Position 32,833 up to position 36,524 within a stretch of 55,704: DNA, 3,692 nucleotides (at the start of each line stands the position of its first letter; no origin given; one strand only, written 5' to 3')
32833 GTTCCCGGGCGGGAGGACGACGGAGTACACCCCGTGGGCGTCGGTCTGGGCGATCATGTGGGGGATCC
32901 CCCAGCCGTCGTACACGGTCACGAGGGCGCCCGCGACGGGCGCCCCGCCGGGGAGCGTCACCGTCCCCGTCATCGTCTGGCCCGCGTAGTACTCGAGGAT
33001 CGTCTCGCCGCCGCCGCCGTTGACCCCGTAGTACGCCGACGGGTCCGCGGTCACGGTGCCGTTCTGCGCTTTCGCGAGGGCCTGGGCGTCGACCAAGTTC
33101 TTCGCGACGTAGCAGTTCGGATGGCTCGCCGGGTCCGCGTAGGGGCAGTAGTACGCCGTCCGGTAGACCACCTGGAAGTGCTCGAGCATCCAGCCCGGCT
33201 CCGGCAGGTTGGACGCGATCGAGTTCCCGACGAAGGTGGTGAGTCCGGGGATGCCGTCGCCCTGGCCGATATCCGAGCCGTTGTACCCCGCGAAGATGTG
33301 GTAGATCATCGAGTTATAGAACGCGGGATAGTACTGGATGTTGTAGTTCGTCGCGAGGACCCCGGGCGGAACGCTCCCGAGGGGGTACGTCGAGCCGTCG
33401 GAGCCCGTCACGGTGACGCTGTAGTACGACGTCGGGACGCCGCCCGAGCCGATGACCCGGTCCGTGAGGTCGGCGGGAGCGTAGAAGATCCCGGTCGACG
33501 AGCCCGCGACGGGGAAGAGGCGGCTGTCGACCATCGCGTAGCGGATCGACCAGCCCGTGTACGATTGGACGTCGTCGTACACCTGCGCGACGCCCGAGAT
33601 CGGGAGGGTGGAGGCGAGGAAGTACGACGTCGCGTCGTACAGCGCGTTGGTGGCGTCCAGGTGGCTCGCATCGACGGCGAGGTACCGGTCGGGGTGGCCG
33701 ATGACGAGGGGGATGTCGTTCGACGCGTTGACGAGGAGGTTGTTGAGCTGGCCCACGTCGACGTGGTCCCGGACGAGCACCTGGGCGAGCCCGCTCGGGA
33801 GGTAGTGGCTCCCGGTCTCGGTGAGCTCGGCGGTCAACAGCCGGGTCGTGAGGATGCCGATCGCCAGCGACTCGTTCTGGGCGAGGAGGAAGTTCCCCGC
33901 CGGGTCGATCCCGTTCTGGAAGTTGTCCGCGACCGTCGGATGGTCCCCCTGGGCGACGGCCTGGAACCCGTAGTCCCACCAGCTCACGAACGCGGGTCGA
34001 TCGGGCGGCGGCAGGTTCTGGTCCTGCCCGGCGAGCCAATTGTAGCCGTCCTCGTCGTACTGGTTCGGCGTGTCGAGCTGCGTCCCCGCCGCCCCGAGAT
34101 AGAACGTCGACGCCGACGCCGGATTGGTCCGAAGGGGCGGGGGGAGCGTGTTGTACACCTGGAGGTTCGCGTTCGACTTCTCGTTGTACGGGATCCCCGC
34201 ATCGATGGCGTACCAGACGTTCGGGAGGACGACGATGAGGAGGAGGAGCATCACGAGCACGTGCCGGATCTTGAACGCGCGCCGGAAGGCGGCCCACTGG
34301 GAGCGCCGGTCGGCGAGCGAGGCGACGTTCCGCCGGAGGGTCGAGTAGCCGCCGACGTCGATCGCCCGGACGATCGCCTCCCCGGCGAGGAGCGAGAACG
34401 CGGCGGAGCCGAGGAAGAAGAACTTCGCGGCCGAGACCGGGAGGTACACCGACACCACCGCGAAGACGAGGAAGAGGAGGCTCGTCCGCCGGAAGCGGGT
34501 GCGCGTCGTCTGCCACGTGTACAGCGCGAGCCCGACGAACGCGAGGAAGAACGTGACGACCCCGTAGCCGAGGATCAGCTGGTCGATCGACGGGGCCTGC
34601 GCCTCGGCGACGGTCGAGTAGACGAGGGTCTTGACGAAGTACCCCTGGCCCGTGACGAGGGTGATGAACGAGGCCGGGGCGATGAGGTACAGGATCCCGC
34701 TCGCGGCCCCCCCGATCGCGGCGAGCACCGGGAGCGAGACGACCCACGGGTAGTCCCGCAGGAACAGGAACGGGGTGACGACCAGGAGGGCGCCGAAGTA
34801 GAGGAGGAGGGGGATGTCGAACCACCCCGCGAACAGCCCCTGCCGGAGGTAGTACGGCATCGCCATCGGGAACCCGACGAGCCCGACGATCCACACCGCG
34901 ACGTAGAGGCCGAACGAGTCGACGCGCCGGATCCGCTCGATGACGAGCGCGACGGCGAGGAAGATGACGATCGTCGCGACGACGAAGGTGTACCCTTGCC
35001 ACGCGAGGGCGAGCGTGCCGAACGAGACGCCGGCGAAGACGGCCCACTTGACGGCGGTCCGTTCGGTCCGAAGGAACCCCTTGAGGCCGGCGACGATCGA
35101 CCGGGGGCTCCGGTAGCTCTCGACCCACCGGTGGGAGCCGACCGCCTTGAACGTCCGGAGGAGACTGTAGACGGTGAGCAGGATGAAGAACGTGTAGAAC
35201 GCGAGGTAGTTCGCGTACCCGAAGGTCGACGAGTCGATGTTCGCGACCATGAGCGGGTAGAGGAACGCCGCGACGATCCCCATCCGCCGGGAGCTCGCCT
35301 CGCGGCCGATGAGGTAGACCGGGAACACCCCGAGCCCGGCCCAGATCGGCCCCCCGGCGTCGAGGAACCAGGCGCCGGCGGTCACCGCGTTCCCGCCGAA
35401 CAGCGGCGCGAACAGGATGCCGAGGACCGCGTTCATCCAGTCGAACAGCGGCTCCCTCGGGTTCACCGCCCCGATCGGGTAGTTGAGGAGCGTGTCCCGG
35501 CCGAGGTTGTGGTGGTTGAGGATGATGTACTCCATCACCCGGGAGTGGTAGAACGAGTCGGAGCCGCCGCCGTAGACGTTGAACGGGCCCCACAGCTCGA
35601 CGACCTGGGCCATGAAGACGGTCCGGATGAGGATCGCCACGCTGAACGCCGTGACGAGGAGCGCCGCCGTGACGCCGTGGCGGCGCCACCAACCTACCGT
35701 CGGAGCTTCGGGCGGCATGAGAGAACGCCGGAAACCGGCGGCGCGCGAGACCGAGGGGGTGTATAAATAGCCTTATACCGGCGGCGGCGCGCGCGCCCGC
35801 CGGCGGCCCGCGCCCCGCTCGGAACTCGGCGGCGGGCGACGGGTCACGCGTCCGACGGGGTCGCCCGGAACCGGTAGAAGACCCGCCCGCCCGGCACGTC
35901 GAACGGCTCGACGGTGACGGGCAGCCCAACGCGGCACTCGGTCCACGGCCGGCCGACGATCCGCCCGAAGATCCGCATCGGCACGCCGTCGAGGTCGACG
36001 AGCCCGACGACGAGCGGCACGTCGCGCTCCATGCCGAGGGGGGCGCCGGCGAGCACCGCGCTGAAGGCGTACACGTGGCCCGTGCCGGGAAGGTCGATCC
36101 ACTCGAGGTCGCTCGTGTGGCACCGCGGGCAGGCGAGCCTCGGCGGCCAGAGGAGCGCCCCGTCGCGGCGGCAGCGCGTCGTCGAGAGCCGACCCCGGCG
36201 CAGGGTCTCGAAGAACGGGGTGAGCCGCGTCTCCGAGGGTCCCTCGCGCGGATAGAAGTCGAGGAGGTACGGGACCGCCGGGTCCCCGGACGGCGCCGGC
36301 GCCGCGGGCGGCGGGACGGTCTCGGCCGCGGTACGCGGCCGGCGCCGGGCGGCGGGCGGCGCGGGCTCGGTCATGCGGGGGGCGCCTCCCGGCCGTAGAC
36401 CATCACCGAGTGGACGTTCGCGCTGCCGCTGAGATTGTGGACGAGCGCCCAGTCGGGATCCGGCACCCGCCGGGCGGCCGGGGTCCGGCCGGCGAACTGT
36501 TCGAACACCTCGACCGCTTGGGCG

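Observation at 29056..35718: Giant 2,220-aa AglB: STT3 catalytic core fused to a roughly 1,300-aa sequon-dense beta-sandwich array with a second, C-terminal membrane anchor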

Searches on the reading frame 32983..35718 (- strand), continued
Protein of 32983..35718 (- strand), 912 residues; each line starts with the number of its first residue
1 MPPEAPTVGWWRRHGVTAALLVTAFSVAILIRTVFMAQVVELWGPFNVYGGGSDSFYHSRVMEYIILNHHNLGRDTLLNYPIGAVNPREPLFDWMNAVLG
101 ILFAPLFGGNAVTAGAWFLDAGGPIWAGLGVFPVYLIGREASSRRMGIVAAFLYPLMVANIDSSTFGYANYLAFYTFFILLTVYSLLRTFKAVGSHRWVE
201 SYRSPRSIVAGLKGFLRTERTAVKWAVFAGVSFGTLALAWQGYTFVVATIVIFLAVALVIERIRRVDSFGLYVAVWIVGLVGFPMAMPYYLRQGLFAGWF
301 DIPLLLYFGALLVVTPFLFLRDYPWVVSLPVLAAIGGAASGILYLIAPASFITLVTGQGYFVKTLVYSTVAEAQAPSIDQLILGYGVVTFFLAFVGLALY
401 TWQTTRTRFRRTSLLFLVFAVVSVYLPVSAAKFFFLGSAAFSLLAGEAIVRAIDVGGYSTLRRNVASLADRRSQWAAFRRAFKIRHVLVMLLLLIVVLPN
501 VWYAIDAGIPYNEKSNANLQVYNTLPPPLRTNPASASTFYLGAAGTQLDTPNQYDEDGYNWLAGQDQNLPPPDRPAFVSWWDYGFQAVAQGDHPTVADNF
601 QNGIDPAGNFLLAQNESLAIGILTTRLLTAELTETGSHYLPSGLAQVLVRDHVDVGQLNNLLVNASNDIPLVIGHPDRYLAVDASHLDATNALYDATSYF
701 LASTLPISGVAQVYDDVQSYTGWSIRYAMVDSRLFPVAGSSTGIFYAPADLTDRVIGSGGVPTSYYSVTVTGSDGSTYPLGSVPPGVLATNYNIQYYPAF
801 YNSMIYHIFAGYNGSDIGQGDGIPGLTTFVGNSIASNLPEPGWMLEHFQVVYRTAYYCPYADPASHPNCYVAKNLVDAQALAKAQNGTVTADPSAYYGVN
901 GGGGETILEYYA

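Call 57: find_homologous_proteins(query=L081:7908-10700:+, max_evalue=1e-10)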
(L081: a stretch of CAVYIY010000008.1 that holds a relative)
Query L081:7908-10700:+ (931 aa): 57 proteins with E <= 1e-10 among 8000 candidates.
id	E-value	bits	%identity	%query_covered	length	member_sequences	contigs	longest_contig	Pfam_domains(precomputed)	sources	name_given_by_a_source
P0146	0.0e+0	1322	61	100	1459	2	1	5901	PF13715.13,PF02516.21,PF13620.13,PF17210.10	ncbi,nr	ncbi:MAG: hypothetical protein MUE65_03365, partial [Methanomassiliicoccales archaeon]|nr:hypothetic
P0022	0.0e+0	1249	85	68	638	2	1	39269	PF02516.21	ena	-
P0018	0.0e+0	1236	58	98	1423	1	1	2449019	PF13715.13,PF02516.21,PF13620.13,PF22904.4,PF17210.10,PF13231.13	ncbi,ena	-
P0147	0.0e+0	1221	56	100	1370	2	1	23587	PF13715.13,PF02516.21,PF13620.13,PF22904.4,PF17210.10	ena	-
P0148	0.0e+0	1207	58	95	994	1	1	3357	PF02516.21,PF13620.13,PF13231.13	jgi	-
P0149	0.0e+0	1196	56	99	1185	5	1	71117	PF02516.21,PF13620.13,PF13231.13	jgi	-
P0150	0.0e+0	1098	54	96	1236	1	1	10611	PF13715.13,PF25020.2,PF02516.21,PF11974.15,PF13620.13,PF22904.4,PF17210.10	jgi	-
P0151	0.0e+0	1041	56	85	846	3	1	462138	PF02516.21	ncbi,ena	-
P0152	1.5e-278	945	48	96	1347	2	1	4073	PF13715.13,PF02516.21,PF13620.13,PF22904.4,PF13231.13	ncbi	ncbi:MAG: carboxypeptidase regulatory-like domain-containing protein, partial [Thermoplasmata archae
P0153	1.3e-272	926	45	97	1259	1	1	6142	PF13715.13,PF02516.21,PF13620.13,PF22904.4,PF17210.10,PF13231.13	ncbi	ncbi:MAG: STT3 domain-containing protein, partial [Thermoplasmata archaeon]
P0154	1.9e-269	915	47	97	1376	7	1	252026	PF13715.13,PF02516.21,PF13620.13,PF13231.13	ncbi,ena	-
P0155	5.3e-262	890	60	69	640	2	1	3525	PF02516.21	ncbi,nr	ncbi:MAG: hypothetical protein LUQ55_03935, partial [Methanomassiliicoccales archaeon]|nr:hypothetic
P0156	1.5e-257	876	55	74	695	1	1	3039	PF02516.21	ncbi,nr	ncbi:MAG: glycosyltransferase family 39 protein, partial [Methanomassiliicoccales archaeon]|nr:glyco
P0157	9.9e-257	873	48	88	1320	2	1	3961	PF13715.13,PF02516.21,PF14686.13,PF13620.13,PF22904.4,PF13231.13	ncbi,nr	ncbi:MAG TPA: carboxypeptidase regulatory-like domain-containing protein, partial [Thermoplasmata ar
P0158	5.5e-242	824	44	48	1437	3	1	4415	PF13715.13,PF02516.21,PF20598.5,PF17802.8,PF13620.13,PF22904.4,PF17210.10,PF13231.13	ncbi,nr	ncbi:MAG: carboxypeptidase regulatory-like domain-containing protein, partial [Thermoplasmata archae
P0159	1.2e-241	823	45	97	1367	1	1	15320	PF13715.13,PF02516.21,PF02369.23,PF11974.15,PF13620.13,PF22904.4,PF17210.10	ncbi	-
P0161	1.5e-236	806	43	97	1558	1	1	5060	PF13715.13,PF02516.21,PF13620.13,PF09430.17,PF22904.4,PF17210.10,PF13231.13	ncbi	ncbi:MAG TPA: STT3 domain-containing protein, partial [Thermoplasmata archaeon]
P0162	7.3e-229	781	41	99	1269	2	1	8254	PF02516.21,PF17802.8,PF13620.13,PF22904.4,PF17210.10,PF13231.13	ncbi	ncbi:MAG: carboxypeptidase regulatory-like domain-containing protein, partial [Thermoplasmatota arch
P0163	2.1e-228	779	56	64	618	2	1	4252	PF02516.21,PF13231.13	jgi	jgi:dolichyl-diphosphooligosaccharide--protein glycosyltransferase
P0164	3.1e-227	775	42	96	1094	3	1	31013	PF13715.13,PF02516.21,PF13620.13,PF17210.10,PF13231.13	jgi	-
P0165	1.0e-208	714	45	78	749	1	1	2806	PF02516.21,PF13231.13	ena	-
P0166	4.0e-204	699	45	40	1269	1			PF13715.13,PF02516.21,PF13620.13,PF09430.17,PF22904.4,PF17210.10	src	-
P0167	4.3e-203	695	42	51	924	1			PF02516.21,PF13231.13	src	-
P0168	1.3e-201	691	39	97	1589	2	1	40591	PF13715.13,PF02516.21,PF23194.2,PF07210.19,PF20598.5,PF13620.13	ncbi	-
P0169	1.0e-198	681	46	76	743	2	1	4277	PF02516.21,PF13231.13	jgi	jgi:asparagine N-glycosylation enzyme membrane subunit Stt3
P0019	6.9e-194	665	43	66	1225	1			PF13715.13,PF02516.21,PF13620.13,PF22904.4,PF17210.10,PF13231.13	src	-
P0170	2.0e-193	663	44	49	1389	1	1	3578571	PF13715.13,PF02516.21,PF17802.8,PF13620.13,PF22904.4,PF17210.10,PF13231.13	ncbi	ncbi:MAG: carboxypeptidase regulatory-like domain-containing protein, partial [Thermoplasmata archae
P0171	1.8e-168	581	46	65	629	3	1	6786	PF02516.21,PF13231.13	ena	-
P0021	4.2e-157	543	41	71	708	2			PF02516.21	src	-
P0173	1.9e-154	534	49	54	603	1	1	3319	PF02516.21,PF13231.13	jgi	jgi:asparagine N-glycosylation enzyme membrane subunit Stt3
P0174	1.2e-152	529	43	63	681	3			PF02516.21,PF13231.13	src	-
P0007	5.5e-142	493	36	83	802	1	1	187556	PF22627.1,PF02516.21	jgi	-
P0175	1.3e-132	462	33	96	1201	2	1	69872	PF13715.13,PF02516.21,PF13620.13,PF22904.4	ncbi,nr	ncbi:MAG: carboxypeptidase regulatory-like domain-containing protein [Euryarchaeota archaeon]|nr:car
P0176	1.3e-129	452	31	96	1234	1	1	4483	PF13715.13,PF02516.21,PF20598.5,PF13620.13,PF22904.4,PF13231.13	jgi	jgi:dolichyl-phosphooligosaccharide-protein glycotransferase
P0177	1.3e-128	449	31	97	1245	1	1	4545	PF10670.16,PF13715.13,PF02516.21,PF02369.23,PF20598.5,PF13620.13,PF22904.4,PF17210.10,PF13231.13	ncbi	-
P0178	1.6e-127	445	33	90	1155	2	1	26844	PF22627.1,PF02516.21,PF13620.13,PF13231.13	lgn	-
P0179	6.5e-127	443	40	42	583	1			PF02516.21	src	-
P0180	2.0e-126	442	30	96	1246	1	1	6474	PF13715.13,PF02516.21,PF20598.5,PF13620.13,PF17210.10,PF13231.13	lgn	-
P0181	1.4e-123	432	32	90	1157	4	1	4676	PF02516.21,PF13620.13,PF13231.13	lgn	-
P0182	1.7e-122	429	32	86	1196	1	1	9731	PF13715.13,PF22627.1,PF02516.21,PF13620.13,PF13231.13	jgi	jgi:dolichyl-phosphooligosaccharide-protein glycotransferase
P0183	3.5e-112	395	40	53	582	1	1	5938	PF02516.21,PF13231.13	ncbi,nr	ncbi:MAG TPA: STT3 domain-containing protein, partial [Thermoplasmata archaeon]|nr:STT3 domain-conta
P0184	1.5e-104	369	31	85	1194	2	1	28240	PF22627.1,PF02516.21,PF13620.13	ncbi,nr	ncbi:MAG TPA: STT3 domain-containing protein [Candidatus Thermoplasmatota archaeon]|nr:STT3 domain-c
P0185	1.8e-103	366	30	96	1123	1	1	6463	PF13715.13,PF02516.21,PF13620.13,PF17210.10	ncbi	-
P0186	4.3e-103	365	32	81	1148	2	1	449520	PF22627.1,PF02516.21,PF11974.15,PF13620.13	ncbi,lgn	-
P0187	2.9e-102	362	29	97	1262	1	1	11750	PF22627.1,PF02516.21,PF02369.23,PF17802.8,PF13620.13,PF22904.4,PF17210.10,PF13231.13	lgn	-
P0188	3.9e-102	361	33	78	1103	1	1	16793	PF13715.13,PF22627.1,PF02516.21,PF13620.13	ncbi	-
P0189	2.8e-101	358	30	96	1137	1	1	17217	PF13715.13,PF22627.1,PF02516.21,PF13620.13,PF17210.10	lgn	-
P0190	7.6e-97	344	34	79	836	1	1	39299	PF22627.1,PF02516.21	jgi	jgi:asparagine N-glycosylation enzyme membrane subunit Stt3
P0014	7.9e-95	337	35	59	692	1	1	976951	PF02516.21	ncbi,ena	-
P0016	8.2e-92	327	34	55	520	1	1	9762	PF02516.21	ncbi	ncbi:MAG: STT3 domain-containing protein, partial [Thermoplasmata archaeon]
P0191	9.1e-74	267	35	48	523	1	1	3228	PF02516.21,PF13231.13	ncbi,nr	ncbi:MAG TPA: STT3 domain-containing protein, partial [Candidatus Thermoplasmatota archaeon]|nr:STT3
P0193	8.0e-20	89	28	38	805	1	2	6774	PF22627.1,PF02516.21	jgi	jgi:oligosaccharyl transferase (archaeosortase A-associated)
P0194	1.2e-18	85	25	43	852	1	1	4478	PF22627.1,PF02516.21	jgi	-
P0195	2.2e-14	71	28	30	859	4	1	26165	PF00226.37,PF22627.1,PF02516.21,PF13231.13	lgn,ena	-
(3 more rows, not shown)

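Call 58: search_protein_representatives(protein=window:32983-35718:-)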
Query: 912 residues. Proteins with E-value up to 0.001 (for the whole library): 571; up to 1e-10: 422; up to 1e-30: 283. The best 150 are listed.
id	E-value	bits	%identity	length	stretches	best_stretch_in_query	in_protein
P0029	0.0e+00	1539.8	74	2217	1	8-911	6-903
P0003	0.0e+00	1241.1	62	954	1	8-911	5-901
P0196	0.0e+00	1219.9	62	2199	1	5-911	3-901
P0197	0.0e+00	1202.4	61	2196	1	7-911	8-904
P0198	0.0e+00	1187.4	59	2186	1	8-912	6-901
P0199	0.0e+00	1054.2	53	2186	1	8-911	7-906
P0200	6.2e-224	762.4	43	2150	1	8-911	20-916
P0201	6.3e-224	762.4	69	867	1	414-912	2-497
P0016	3.6e-223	759.9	67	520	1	9-520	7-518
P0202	4.5e-220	749.7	43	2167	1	8-889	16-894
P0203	2.8e-201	687.5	65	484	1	311-792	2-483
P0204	8.3e-185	633.0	68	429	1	4-431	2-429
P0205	6.4e-174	596.9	37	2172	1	17-911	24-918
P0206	1.4e-169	582.6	36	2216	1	12-897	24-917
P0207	1.7e-168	579.0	39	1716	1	10-878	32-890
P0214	1.9e-164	565.6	36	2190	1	6-896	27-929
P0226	1.8e-155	535.9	34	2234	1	16-870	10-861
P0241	1.4e-147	509.7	34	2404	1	14-891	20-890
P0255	1.3e-138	480.1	33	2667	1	2-902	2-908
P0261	1.1e-133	463.8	35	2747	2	28-449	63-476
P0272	1.0e-124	434.1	36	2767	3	5-448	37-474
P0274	1.1e-123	430.6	33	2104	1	28-911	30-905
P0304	3.9e-99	349.4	35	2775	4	21-456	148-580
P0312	1.4e-90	321.2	29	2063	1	46-818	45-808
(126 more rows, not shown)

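Call 67: list_cluster_members(proteins=[P0205, P0214, P0226, P0241, P0255, P0261, P0272, P0274, P0304, P0312])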
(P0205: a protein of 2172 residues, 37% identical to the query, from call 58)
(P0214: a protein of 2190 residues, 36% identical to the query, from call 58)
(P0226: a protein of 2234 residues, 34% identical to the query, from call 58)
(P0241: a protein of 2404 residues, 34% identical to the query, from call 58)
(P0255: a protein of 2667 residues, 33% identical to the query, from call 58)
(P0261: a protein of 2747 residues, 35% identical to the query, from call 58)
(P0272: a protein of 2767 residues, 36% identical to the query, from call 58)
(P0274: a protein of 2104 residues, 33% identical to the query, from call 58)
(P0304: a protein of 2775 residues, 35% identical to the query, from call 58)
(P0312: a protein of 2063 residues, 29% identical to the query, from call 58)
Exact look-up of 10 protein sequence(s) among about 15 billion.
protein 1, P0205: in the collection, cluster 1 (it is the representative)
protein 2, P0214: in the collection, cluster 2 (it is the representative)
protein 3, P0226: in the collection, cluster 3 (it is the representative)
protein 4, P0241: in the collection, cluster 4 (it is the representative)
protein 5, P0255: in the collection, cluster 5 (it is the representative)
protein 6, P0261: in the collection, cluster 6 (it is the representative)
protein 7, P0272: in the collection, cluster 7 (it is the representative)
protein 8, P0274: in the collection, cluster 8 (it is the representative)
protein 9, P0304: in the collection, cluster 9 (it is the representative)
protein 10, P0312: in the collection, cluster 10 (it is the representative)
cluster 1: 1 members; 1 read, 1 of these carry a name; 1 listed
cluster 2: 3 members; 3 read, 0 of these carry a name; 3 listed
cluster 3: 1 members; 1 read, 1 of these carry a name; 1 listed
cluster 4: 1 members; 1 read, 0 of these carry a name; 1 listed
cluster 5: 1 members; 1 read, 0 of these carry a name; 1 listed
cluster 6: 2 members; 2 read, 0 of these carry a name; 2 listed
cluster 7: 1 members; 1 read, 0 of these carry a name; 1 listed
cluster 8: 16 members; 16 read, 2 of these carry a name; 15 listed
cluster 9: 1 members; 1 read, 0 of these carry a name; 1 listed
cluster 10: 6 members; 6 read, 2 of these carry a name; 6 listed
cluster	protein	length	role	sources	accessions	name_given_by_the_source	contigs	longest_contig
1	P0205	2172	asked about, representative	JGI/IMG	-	dolichyl-diphosphooligosaccharide--protein glycosyltransferase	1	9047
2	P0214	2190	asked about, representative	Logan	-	-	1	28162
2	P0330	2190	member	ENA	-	-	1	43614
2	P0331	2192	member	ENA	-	-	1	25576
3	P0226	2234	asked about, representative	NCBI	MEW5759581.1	MAG: STT3 domain-containing protein [Candidatus Thermoplasmatota archaeon]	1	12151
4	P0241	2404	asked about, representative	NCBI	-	-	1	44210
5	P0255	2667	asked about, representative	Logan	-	-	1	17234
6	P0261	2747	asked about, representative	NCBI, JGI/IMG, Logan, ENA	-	-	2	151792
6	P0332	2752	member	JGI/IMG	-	-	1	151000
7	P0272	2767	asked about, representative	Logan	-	-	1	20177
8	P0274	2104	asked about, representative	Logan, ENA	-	-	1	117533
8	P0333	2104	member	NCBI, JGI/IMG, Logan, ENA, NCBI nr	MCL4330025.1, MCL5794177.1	MAG: glycosyltransferase family 39 protein [Candidatus Thermoplasmatota archaeon] | dolichyl-diphosphooligosaccharide--protein glycosyltransferase | glycosyltransferase family 39 protein [Candidatus Thermoplasmatota archaeon]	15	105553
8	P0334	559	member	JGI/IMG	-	dolichyl-diphosphooligosaccharide--protein glycosyltransferase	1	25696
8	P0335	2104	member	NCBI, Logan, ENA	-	-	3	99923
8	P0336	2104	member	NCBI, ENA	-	-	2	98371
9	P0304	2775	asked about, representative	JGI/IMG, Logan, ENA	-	-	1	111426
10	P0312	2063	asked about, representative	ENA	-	-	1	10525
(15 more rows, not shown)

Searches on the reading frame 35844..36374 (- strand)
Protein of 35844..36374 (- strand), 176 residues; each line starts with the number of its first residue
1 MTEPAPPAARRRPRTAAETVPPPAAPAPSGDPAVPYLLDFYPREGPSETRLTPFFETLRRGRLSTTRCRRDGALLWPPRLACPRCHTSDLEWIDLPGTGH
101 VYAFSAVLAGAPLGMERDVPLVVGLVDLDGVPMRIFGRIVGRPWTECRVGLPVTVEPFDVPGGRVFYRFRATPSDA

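Call 24: search_protein_families(library=pfam, proteins=[window:35844-36374:-], max_evalue=0.01)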
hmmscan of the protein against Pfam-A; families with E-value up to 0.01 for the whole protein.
window:35844-36374:- (176 aa): 2 families
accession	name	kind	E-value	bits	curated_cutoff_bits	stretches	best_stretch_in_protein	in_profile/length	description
PF01796.24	OB_ChsH2_C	-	2.7e-12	46.9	27.1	1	92-155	1-62/65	ChsH2, C-terminal OB-fold domain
PF12172.15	zf-ChsH2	-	3.8e-07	30.2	23.2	1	58-91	4-37/37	ChsH2, rubredoxin-like zinc ribbon domain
